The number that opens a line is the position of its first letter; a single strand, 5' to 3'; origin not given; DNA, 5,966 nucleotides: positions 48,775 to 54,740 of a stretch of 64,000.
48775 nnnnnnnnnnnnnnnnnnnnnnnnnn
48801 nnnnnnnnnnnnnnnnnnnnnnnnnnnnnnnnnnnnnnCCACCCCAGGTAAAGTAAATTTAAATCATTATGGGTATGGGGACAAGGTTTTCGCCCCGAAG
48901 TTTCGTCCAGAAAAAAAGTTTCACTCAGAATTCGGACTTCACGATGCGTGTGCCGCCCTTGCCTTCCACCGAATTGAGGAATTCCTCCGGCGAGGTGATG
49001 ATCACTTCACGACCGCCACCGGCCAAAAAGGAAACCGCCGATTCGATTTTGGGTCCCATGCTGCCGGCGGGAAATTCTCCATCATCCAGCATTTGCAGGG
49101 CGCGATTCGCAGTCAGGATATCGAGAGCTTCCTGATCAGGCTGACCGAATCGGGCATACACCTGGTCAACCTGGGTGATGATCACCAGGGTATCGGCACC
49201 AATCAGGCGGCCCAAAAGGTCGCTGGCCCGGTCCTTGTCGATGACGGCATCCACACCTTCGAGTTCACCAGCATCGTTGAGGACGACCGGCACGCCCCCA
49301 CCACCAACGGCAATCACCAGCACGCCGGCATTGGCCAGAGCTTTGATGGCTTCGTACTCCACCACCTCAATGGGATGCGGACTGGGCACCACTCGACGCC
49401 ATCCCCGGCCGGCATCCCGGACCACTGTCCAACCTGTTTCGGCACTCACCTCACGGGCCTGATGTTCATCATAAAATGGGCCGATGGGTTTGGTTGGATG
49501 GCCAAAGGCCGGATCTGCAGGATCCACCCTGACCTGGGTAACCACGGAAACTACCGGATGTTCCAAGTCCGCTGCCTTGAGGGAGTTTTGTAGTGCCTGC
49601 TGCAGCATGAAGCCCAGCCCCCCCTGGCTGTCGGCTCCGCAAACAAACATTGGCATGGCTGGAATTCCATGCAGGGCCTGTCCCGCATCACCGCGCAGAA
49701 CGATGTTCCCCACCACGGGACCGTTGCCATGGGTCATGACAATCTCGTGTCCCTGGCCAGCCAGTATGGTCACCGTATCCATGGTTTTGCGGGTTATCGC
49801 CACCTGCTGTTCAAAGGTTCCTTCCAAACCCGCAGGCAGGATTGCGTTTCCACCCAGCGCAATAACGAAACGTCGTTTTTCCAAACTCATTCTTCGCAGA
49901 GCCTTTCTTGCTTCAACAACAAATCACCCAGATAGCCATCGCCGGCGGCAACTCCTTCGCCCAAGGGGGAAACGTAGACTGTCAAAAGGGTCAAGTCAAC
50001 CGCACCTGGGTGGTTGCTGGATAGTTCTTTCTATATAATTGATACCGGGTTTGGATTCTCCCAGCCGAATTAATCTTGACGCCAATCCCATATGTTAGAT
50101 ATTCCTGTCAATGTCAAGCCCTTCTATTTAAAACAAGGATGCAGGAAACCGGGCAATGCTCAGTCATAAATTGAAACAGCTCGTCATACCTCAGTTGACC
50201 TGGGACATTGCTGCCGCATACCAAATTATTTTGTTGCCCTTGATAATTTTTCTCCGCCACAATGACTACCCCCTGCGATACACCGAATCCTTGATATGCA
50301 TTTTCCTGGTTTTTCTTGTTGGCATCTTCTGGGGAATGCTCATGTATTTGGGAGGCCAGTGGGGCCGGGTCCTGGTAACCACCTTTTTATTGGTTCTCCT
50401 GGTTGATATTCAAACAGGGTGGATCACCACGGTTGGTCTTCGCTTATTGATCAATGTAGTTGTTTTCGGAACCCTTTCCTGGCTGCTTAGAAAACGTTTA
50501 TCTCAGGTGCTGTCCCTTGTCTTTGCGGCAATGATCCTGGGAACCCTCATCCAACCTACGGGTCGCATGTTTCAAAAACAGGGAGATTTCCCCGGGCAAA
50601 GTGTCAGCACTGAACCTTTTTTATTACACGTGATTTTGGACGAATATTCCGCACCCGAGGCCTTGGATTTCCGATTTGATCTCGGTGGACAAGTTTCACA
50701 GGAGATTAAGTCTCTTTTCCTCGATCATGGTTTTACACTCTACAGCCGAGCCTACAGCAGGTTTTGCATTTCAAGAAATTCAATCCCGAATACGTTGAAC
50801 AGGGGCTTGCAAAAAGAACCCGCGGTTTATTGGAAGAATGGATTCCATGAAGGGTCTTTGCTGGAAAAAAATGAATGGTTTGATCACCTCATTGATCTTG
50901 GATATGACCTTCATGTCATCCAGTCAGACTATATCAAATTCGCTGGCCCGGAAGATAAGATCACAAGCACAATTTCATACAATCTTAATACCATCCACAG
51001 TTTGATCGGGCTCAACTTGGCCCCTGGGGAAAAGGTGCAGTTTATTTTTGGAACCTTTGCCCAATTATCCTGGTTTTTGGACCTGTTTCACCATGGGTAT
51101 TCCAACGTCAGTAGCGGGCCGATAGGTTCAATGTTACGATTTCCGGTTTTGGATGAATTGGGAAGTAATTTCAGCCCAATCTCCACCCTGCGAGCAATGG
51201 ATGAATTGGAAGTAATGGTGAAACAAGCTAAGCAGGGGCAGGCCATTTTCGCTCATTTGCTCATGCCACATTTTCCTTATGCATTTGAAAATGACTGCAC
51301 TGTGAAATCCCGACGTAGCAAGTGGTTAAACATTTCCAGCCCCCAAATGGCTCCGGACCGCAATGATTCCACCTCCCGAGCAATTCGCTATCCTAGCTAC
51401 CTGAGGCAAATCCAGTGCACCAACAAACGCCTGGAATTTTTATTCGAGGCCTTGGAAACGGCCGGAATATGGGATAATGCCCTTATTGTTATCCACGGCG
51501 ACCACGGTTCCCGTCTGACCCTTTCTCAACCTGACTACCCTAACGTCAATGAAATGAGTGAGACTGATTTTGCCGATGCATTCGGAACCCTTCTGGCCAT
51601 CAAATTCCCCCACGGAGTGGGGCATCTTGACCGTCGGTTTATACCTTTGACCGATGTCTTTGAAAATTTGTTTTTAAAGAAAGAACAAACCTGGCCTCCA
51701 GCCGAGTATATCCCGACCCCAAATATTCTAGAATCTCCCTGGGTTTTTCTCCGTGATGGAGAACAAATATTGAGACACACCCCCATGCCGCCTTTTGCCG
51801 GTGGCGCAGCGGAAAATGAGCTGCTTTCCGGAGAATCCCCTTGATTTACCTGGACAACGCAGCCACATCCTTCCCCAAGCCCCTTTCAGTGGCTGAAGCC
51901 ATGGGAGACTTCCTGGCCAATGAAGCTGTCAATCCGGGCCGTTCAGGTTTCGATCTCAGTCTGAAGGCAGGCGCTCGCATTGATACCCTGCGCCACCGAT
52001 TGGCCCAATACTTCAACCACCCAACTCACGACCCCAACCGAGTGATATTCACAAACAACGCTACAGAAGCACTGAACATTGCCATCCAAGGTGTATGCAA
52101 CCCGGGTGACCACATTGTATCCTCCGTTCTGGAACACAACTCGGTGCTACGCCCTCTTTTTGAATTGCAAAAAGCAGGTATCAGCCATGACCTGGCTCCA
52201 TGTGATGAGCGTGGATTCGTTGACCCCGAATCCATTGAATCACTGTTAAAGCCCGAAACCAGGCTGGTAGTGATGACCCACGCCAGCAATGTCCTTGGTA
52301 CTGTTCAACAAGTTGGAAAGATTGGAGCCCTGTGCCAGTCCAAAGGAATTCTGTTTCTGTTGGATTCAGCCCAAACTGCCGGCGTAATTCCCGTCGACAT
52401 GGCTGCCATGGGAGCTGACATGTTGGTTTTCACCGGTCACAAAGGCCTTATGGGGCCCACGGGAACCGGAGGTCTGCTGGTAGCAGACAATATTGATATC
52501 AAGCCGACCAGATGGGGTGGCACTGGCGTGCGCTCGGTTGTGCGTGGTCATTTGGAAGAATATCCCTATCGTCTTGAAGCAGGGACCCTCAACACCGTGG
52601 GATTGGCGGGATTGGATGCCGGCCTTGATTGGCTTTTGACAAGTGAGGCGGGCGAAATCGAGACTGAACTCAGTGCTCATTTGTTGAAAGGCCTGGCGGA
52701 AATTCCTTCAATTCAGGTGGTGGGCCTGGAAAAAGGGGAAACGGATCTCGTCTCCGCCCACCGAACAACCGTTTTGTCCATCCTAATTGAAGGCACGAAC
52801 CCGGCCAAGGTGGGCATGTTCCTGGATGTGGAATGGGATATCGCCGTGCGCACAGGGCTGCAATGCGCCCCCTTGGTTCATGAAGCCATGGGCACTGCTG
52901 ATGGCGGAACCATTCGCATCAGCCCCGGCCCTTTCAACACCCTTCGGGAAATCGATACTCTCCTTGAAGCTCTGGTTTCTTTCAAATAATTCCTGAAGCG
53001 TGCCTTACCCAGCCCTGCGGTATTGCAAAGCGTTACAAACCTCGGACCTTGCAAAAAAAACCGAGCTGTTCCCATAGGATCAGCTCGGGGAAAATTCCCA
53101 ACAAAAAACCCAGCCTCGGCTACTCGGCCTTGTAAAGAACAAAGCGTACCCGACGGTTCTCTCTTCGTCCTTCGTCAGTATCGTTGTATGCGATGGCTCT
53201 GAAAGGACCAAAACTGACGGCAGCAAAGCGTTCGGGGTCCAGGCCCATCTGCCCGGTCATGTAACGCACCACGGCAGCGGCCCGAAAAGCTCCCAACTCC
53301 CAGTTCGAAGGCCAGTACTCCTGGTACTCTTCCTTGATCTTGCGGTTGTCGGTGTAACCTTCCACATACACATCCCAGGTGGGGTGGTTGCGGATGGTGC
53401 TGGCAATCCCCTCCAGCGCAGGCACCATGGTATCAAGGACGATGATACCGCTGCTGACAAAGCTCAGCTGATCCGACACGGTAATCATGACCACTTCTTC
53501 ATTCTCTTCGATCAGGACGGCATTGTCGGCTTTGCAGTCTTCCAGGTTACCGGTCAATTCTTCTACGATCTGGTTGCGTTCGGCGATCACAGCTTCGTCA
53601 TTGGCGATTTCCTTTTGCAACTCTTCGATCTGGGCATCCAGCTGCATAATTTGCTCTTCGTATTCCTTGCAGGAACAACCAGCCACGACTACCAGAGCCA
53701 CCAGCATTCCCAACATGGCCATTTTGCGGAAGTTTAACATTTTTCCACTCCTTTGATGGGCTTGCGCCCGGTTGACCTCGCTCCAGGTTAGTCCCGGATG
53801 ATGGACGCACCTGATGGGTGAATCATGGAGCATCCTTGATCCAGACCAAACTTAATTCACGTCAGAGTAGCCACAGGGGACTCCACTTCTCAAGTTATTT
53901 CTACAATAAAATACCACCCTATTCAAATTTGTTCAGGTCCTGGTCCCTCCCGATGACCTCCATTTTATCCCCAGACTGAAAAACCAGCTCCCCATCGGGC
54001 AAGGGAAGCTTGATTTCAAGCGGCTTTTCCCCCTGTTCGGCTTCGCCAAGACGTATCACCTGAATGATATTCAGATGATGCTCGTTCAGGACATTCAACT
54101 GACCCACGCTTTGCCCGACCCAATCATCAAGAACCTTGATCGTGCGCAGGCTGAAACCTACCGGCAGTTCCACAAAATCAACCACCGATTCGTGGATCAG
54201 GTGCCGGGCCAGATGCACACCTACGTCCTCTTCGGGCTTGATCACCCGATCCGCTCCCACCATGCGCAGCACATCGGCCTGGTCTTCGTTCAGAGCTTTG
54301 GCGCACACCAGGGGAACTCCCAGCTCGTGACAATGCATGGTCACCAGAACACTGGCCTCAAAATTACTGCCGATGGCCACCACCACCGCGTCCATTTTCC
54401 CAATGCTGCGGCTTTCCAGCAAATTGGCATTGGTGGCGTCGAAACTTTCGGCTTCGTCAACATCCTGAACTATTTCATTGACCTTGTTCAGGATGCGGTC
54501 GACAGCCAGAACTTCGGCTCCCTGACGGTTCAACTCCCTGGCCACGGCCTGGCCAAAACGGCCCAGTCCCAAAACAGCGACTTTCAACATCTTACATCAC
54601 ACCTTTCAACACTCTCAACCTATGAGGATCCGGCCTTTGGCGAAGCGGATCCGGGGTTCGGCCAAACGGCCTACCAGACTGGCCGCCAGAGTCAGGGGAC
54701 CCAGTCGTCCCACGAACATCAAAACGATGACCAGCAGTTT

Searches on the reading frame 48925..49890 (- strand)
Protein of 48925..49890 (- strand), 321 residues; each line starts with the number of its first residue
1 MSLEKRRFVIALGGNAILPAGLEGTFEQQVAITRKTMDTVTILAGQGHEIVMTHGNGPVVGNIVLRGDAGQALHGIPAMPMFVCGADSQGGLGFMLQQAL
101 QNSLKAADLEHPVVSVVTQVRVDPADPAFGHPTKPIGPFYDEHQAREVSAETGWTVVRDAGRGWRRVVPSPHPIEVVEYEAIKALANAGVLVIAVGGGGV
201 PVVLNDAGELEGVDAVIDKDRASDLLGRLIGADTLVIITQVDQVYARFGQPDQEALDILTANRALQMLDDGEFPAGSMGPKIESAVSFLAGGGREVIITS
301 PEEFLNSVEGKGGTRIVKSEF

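Call 36: search_protein_families(library=pfam, max_evalue=1e-8, proteins=[window:48925-49890:-])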
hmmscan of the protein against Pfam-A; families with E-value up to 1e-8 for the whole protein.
window:48925-49890:- (321 aa): 1 family
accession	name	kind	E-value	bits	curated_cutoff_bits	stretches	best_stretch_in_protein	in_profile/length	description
PF00696.33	AA_kinase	-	2.8e-22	80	24.9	1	7-300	2-234/234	Amino acid kinase family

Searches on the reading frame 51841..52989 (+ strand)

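Call 36: search_protein_families(library=pfam, max_evalue=1e-8, proteins=[window:51841-52989:+])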
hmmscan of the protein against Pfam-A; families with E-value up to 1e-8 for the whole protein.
window:51841-52989:+ (382 aa): 4 families
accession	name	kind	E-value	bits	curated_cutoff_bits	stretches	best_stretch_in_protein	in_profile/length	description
PF00266.25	Aminotran_5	-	2.2e-80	270.9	21.5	1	2-374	1-371/371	Aminotransferase class-V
PF01041.23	DegT_DnrJ_EryC1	-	4.4e-11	43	19.8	1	43-218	22-189/360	DegT/DnrJ/EryC1/StrS aminotransferase family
PF00155.27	Aminotran_1_2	-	2.7e-10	40.4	19.7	1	48-182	45-192/361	Aminotransferase class I and II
PF01212.27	Beta_elim_lyase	-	1.1e-09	38.5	27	1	66-216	48-212/288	Beta-eliminating lyase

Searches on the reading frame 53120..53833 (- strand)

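Call 36: search_protein_families(library=pfam, max_evalue=1e-8, proteins=[window:53120-53833:-])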
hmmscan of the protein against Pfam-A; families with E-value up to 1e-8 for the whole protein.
window:53120-53833:- (237 aa): 1 family
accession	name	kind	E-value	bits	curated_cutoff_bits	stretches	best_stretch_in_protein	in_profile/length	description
PF00691.25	OmpA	-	1.7e-12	47.9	27.2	1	139-227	16-98/98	OmpA family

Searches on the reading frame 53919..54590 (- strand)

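Call 36: search_protein_families(library=pfam, max_evalue=1e-8, proteins=[window:53919-54590:-])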
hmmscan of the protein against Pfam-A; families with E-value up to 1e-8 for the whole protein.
window:53919-54590:- (223 aa): 1 family
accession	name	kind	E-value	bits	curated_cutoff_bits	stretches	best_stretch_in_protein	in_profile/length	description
PF02254.24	TrkA_N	-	5e-23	82.1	23.8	1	4-119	1-116/116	TrkA-N domain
